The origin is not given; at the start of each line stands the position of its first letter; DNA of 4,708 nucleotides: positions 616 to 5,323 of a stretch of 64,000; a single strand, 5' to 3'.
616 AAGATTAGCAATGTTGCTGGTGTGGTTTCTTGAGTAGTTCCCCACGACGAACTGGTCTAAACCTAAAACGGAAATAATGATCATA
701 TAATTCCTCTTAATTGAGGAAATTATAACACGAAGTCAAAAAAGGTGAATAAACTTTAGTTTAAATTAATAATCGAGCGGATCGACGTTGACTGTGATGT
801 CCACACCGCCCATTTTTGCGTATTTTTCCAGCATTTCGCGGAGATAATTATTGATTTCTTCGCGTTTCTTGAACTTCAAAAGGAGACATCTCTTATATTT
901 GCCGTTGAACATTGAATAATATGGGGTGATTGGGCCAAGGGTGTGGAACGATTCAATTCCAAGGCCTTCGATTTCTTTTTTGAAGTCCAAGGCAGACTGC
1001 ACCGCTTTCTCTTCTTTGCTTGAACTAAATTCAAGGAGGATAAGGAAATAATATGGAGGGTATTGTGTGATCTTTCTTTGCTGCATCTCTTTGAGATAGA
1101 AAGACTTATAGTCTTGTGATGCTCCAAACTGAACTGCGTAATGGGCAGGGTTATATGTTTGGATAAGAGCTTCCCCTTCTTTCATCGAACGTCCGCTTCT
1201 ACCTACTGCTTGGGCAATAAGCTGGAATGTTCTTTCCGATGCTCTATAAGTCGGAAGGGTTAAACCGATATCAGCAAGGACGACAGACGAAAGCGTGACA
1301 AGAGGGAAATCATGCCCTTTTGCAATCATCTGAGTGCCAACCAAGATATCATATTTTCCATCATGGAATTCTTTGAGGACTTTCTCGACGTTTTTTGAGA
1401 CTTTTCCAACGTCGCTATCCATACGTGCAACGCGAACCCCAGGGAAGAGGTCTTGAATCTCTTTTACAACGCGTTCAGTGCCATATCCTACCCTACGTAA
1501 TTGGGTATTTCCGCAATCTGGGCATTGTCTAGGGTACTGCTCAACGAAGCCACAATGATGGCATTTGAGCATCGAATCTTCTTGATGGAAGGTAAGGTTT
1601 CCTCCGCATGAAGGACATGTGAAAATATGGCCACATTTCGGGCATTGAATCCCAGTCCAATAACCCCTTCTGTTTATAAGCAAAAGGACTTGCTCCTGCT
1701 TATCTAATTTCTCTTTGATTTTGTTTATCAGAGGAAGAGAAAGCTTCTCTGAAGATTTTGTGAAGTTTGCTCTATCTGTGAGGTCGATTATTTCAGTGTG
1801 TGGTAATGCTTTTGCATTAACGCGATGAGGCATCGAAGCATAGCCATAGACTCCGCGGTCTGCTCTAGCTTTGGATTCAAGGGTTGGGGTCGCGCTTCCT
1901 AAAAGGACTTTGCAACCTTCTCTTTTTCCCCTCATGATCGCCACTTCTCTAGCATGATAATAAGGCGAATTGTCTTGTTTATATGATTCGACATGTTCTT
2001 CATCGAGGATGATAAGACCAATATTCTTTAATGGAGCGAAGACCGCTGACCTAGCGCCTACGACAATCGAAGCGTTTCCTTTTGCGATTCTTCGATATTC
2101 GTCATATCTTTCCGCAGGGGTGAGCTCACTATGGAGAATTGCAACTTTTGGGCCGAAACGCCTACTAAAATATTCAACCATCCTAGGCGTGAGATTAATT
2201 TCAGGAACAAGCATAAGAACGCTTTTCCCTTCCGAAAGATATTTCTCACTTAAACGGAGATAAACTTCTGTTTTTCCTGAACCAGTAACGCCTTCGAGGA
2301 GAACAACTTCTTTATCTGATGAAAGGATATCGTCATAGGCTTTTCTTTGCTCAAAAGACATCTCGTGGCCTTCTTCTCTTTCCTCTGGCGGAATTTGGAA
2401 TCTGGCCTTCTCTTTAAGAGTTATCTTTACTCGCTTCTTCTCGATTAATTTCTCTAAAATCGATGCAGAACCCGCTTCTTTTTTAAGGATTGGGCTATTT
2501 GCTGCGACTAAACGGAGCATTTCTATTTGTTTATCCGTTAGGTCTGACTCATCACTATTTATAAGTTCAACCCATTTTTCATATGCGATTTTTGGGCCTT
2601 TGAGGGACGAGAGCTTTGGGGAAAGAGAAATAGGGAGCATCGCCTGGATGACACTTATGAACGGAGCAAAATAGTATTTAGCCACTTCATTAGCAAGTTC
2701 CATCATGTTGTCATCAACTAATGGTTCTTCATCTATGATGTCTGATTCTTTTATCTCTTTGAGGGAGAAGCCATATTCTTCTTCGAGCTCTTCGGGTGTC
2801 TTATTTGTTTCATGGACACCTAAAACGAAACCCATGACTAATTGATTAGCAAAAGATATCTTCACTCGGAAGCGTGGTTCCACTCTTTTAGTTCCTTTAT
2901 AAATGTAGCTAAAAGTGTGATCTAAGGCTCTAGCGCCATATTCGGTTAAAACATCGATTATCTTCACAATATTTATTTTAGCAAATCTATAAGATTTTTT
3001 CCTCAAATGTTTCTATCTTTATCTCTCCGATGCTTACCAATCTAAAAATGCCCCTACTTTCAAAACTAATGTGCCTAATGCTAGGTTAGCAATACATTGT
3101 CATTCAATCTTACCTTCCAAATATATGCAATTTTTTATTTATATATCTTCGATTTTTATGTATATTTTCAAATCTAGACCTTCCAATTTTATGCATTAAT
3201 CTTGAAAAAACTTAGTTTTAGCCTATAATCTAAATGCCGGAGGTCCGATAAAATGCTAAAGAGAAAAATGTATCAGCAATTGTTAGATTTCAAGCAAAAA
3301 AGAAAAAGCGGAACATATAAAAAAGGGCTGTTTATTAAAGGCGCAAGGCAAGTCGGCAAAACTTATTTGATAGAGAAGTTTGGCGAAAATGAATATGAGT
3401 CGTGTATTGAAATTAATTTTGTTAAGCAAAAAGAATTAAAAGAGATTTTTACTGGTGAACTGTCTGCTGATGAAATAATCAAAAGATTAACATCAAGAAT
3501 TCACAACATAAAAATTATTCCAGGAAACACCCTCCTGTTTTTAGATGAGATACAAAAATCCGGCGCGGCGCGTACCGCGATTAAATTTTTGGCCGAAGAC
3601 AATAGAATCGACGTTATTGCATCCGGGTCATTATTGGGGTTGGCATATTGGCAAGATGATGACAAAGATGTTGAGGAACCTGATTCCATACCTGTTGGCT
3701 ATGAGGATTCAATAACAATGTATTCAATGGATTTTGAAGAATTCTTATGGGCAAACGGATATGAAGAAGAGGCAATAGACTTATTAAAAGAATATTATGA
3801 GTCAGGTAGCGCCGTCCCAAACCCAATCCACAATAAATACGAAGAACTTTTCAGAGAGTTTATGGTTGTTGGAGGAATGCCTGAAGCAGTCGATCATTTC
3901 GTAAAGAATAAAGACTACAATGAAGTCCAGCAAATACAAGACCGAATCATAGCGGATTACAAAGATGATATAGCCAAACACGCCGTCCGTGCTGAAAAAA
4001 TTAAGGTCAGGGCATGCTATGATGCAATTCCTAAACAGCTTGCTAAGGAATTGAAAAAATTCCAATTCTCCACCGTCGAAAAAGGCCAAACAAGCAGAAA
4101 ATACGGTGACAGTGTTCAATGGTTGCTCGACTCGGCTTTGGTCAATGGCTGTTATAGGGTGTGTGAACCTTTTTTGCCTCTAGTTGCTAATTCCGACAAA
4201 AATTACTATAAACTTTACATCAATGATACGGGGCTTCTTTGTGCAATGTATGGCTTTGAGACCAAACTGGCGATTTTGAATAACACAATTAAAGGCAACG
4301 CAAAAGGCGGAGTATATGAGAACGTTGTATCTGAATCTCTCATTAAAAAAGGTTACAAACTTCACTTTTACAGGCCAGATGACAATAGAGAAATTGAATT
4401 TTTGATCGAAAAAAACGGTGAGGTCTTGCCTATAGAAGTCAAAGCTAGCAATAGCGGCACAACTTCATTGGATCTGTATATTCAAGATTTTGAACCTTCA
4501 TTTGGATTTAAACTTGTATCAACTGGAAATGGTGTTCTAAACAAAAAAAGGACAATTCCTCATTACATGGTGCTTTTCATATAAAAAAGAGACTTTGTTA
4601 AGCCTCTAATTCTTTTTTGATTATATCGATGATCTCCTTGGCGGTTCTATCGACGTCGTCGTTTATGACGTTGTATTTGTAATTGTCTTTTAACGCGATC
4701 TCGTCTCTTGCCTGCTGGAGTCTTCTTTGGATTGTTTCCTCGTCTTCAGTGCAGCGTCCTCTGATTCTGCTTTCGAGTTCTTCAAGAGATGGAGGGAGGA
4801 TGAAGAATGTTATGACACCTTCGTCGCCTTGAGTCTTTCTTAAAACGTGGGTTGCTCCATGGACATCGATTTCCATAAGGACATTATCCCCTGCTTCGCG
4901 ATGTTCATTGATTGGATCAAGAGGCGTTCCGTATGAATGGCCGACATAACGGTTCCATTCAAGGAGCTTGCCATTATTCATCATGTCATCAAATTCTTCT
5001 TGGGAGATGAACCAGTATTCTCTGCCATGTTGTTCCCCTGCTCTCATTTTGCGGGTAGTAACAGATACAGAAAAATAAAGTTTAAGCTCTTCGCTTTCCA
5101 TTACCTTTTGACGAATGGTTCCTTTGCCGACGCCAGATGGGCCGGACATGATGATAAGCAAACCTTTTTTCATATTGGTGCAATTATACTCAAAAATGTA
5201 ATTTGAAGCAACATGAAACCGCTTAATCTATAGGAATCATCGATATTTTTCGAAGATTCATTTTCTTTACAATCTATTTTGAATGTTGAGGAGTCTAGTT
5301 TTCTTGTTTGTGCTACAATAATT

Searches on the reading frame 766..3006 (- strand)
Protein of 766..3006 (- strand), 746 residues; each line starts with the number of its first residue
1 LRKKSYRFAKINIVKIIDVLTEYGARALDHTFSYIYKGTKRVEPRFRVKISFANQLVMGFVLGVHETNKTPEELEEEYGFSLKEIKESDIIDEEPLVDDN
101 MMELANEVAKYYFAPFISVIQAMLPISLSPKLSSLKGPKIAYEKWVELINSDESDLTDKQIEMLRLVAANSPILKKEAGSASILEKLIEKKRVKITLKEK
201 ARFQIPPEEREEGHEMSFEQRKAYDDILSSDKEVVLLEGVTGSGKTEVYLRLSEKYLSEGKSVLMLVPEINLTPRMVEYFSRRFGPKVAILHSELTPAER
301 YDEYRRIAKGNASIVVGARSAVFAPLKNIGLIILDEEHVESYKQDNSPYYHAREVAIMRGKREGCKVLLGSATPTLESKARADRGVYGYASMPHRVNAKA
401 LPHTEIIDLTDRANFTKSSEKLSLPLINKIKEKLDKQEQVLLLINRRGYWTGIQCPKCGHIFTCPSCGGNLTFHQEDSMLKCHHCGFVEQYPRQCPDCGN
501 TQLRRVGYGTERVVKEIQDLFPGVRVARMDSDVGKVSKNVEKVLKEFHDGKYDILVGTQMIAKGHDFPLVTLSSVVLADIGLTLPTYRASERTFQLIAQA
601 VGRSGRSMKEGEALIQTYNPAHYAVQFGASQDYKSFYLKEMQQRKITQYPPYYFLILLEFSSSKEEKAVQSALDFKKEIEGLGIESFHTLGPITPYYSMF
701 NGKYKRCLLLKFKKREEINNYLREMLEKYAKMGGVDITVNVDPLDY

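Call 47: search_protein_families(library=pfam, proteins=[window:766-3006:-], max_evalue=0.001)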
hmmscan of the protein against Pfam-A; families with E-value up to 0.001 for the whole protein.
window:766-3006:- (746 aa): 8 families
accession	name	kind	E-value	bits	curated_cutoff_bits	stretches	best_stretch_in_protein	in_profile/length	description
PF00270.35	DEAD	-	4.4e-19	69.3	26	1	220-377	4-162/167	DEAD/DEAH box helicase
PF17764.6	PriA_3primeBD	-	6.1e-17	61.7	22.7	1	27-125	7-96/96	3'DNA-binding domain (3'BD)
PF18074.6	PriA_C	-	7e-14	52.8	26.9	1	651-743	1-95/95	Primosomal protein N C-terminal domain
PF04851.21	ResIII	-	1.4e-13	51.5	22.5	1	219-374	7-162/164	Type III restriction enzyme, res subunit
PF00271.37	Helicase_C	-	2.6e-11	44.2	23.5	1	520-606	37-108/110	Helicase conserved C-terminal domain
PF18319.7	Zn_ribbon_PriA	-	6.1e-08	32.9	26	1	464-488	1-25/27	PriA DNA helicase Cys-rich region (CRR) domain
PF13604.12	AAA_30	-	2.8e-06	27.6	27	1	217-271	3-57/191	AAA domain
PF07282.18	Cas12f1-like_TNB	-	0.00012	22.6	26.3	0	426-468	4-47/60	Cas12f1-like, TNB domain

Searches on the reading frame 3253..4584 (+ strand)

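Call 47: search_protein_families(library=pfam, proteins=[window:3253-4584:+], max_evalue=0.001)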
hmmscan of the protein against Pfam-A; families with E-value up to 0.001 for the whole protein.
window:3253-4584:+ (443 aa): 2 families
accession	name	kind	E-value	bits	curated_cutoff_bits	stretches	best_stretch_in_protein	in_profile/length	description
PF13635.12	DUF4143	-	2.5e-31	109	28.1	1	238-399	2-160/160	Domain of unknown function (DUF4143)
PF13173.12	AAA_14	-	6.2e-20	71.9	27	1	24-165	3-129/129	AAA domain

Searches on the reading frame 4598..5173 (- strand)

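Call 47: search_protein_families(library=pfam, proteins=[window:4598-5173:-], max_evalue=0.001)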
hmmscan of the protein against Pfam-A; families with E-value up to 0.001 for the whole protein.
window:4598-5173:- (191 aa): 3 families
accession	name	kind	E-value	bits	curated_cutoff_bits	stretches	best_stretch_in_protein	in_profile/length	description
PF00625.27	Guanylate_kin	-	1.7e-41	142.3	25.2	1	6-187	4-181/182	Guanylate kinase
PF13671.12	AAA_33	-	0.00048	20.9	27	0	6-55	1-48/143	AAA domain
PF13238.12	AAA_18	-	0.00089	20.2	29.4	0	7-147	1-118/128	AAA domain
